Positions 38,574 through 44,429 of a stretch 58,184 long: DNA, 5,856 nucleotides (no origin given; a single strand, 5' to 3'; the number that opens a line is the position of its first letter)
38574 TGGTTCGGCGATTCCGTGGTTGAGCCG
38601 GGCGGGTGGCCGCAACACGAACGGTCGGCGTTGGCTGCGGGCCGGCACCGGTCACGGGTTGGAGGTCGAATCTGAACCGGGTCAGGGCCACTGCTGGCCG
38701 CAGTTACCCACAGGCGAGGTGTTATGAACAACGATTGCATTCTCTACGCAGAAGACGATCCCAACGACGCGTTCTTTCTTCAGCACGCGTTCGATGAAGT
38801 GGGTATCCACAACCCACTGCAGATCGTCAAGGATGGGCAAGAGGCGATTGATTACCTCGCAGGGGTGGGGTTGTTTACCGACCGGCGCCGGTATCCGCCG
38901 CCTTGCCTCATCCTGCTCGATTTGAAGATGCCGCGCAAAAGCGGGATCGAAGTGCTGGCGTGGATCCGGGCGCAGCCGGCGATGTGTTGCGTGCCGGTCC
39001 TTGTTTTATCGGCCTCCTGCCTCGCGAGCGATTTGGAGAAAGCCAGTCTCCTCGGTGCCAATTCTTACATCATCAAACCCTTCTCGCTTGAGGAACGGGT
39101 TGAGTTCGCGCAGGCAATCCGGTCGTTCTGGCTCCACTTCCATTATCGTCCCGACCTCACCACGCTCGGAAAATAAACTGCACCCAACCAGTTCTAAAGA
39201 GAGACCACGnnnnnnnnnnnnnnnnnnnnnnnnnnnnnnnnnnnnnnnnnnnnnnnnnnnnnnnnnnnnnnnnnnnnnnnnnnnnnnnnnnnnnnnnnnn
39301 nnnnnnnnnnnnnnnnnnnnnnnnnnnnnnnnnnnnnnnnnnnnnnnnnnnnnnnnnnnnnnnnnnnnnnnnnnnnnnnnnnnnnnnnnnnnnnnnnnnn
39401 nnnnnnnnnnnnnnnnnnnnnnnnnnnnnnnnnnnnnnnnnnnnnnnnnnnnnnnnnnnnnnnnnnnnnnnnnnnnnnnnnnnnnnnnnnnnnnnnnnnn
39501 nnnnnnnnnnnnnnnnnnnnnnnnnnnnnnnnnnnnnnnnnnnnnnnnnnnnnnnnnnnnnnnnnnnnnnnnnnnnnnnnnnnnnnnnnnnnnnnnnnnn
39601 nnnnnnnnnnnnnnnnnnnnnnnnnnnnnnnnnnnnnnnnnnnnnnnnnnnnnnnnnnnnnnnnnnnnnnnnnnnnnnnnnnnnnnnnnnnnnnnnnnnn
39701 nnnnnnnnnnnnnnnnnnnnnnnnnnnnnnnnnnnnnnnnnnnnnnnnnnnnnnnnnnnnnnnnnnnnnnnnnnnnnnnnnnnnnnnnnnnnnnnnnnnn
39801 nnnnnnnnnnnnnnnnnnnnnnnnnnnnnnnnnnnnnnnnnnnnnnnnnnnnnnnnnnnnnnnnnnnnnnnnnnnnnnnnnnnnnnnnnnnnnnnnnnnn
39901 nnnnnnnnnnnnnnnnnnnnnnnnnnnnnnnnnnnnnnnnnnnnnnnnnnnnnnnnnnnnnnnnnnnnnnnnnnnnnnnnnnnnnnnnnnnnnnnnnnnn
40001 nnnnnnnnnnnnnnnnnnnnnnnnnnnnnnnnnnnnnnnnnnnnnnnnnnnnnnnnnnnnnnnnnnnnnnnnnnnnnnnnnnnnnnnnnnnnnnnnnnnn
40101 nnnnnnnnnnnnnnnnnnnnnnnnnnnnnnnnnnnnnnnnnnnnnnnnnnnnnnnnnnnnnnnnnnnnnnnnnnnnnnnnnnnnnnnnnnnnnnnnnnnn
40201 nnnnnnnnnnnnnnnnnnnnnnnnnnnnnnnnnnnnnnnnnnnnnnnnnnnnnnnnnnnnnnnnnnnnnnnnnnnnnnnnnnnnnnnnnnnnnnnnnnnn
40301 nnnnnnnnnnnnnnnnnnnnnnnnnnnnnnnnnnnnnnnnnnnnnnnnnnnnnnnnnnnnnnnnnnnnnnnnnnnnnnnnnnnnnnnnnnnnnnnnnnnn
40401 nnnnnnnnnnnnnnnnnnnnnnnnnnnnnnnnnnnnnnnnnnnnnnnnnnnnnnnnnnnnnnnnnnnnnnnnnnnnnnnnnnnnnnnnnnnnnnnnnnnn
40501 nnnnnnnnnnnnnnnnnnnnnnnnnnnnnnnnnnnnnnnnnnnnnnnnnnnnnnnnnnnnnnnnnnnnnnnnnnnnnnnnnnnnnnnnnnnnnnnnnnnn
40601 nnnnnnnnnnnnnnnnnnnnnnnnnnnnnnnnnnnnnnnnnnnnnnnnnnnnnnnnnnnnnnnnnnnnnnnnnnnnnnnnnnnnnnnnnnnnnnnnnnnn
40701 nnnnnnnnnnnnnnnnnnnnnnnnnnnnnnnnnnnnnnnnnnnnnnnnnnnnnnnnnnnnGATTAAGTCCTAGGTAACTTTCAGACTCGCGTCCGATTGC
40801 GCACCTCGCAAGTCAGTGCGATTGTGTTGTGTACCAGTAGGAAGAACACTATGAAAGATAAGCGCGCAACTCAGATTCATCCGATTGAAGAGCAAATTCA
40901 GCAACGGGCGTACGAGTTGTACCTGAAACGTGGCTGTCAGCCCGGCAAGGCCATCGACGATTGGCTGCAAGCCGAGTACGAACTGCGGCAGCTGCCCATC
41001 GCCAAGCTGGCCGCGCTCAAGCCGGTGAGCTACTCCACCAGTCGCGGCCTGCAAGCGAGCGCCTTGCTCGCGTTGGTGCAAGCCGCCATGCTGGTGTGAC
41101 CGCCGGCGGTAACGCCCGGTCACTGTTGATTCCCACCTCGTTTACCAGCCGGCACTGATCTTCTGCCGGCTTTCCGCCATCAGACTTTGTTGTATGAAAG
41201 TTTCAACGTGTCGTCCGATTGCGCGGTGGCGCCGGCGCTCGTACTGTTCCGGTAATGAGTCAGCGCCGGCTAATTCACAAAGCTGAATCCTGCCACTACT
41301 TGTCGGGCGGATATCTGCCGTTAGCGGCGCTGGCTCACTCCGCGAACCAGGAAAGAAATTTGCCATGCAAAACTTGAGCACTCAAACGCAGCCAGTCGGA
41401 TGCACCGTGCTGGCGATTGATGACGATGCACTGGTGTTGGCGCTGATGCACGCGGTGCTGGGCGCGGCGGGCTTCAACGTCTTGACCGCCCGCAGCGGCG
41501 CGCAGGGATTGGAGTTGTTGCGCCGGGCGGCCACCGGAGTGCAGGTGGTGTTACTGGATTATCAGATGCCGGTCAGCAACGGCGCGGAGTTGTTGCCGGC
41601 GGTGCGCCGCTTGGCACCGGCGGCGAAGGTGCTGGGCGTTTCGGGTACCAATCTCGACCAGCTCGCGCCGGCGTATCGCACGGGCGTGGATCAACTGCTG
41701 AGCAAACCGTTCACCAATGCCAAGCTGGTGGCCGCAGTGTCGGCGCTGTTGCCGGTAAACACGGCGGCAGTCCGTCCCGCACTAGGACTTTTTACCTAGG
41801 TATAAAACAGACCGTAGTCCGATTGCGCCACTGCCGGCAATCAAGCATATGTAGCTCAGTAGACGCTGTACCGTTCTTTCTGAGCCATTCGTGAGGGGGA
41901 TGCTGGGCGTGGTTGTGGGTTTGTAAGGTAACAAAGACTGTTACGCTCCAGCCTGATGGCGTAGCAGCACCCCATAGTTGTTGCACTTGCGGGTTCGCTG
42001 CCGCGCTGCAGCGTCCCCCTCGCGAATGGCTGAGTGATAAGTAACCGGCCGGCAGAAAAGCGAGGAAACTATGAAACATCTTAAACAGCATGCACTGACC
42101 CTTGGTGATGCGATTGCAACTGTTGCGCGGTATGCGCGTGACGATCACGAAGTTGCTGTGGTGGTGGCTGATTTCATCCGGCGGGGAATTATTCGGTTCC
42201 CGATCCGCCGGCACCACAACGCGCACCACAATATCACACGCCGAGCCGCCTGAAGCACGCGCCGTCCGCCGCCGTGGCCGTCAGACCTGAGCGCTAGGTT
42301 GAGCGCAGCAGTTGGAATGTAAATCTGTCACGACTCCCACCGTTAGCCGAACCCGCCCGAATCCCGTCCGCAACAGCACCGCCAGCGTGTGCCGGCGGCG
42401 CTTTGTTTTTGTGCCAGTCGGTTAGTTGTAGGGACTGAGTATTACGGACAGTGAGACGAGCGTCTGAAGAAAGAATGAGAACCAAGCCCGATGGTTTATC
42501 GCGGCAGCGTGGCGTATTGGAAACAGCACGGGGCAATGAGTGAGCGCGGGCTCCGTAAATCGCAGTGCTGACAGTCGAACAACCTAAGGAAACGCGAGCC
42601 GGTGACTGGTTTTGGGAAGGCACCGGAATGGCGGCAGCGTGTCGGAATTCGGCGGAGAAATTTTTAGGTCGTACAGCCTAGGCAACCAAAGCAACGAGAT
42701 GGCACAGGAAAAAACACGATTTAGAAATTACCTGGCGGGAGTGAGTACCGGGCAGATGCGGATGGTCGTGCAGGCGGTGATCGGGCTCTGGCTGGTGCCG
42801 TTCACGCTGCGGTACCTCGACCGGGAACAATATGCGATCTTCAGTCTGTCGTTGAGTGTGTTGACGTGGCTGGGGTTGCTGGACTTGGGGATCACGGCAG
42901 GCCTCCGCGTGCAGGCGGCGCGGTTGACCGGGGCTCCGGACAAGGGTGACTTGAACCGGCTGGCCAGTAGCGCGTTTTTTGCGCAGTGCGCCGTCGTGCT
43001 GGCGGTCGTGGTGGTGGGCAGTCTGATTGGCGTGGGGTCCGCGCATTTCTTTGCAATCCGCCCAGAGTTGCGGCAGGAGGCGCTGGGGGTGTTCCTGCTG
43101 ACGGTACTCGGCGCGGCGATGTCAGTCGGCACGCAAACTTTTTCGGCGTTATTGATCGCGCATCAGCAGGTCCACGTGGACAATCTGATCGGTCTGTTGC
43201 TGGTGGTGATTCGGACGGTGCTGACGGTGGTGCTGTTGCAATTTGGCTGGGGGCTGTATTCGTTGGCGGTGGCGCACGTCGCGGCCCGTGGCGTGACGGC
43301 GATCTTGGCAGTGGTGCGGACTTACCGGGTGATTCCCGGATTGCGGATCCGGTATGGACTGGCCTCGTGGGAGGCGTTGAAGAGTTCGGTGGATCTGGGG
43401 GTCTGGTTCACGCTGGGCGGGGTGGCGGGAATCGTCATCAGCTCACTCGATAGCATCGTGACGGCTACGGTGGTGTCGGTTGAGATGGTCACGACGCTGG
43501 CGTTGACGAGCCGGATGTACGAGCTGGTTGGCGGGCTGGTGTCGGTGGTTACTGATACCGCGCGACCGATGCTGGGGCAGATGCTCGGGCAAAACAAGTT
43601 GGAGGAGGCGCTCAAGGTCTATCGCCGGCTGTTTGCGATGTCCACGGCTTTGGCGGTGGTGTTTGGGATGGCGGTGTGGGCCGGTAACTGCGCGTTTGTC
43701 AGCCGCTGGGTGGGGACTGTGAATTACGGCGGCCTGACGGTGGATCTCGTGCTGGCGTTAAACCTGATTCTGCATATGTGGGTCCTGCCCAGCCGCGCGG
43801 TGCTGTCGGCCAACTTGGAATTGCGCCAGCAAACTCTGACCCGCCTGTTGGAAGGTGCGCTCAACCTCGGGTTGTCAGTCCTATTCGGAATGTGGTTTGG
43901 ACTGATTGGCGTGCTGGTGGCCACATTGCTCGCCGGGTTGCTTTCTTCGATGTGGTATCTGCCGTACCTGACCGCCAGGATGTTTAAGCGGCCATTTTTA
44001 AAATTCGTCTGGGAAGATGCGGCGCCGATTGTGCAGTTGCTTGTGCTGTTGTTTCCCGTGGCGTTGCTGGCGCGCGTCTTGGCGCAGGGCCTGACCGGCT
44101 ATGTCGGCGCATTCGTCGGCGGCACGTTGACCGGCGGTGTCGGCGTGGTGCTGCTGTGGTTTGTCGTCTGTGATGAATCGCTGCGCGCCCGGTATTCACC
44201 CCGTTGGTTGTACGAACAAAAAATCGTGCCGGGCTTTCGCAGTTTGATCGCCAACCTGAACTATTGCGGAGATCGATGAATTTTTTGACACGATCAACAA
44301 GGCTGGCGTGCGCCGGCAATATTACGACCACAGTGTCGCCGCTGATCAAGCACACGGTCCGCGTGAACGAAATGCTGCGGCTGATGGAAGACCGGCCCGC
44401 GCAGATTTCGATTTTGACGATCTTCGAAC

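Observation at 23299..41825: Invariant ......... box, six copies, all intergenic, five with a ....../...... hexamer exactly 16 nt upstream: signature of an uncharacterised regulon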

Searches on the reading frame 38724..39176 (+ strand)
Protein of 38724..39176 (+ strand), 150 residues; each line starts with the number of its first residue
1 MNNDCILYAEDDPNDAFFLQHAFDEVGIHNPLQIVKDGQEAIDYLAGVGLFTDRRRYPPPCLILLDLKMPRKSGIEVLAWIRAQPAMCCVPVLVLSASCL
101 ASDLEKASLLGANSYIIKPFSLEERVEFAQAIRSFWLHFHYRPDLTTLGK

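Call 9: search_protein_families(library=pfam, proteins=[window:38724-39176:+], max_evalue=0.01)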
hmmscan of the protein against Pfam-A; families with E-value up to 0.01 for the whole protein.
window:38724-39176:+ (150 aa): 1 family
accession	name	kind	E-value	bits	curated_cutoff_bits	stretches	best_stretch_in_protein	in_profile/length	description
PF00072.30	Response_reg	-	6.7e-13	49.2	30.2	1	6-124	1-105/111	Response regulator receiver domain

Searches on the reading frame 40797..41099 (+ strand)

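Call 9: search_protein_families(library=pfam, proteins=[window:40797-41099:+], max_evalue=0.01)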
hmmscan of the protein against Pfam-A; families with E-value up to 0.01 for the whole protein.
window:40797-41099:+ (100 aa): 1 family
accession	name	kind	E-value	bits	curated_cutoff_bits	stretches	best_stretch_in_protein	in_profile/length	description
PF11154.13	DUF2934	-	2.6e-12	46.6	22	1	31-64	3-36/37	Protein of unknown function (DUF2934)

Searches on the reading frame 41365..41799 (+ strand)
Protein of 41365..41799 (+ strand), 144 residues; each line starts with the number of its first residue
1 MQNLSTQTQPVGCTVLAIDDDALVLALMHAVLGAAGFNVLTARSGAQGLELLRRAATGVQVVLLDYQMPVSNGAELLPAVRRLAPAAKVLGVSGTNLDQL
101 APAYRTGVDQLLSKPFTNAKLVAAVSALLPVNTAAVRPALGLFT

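Call 9: search_protein_families(library=pfam, proteins=[window:41365-41799:+], max_evalue=0.01)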
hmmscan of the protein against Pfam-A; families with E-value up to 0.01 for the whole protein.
window:41365-41799:+ (144 aa): 1 family
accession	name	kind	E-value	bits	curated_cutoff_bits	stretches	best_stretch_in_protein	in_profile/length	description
PF00072.30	Response_reg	-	2.2e-19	70.1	30.2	1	15-125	1-110/111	Response regulator receiver domain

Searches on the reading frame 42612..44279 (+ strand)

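Call 44: search_protein_families(library=pfam, proteins=[window:42612-44279:+], max_evalue=0.001)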
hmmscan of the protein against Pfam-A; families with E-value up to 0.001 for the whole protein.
window:42612-44279:+ (555 aa): 1 family
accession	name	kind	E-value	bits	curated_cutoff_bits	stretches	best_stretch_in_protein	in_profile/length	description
PF01554.23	MatE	-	0.0003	21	24.9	0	51-206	6-160/161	MatE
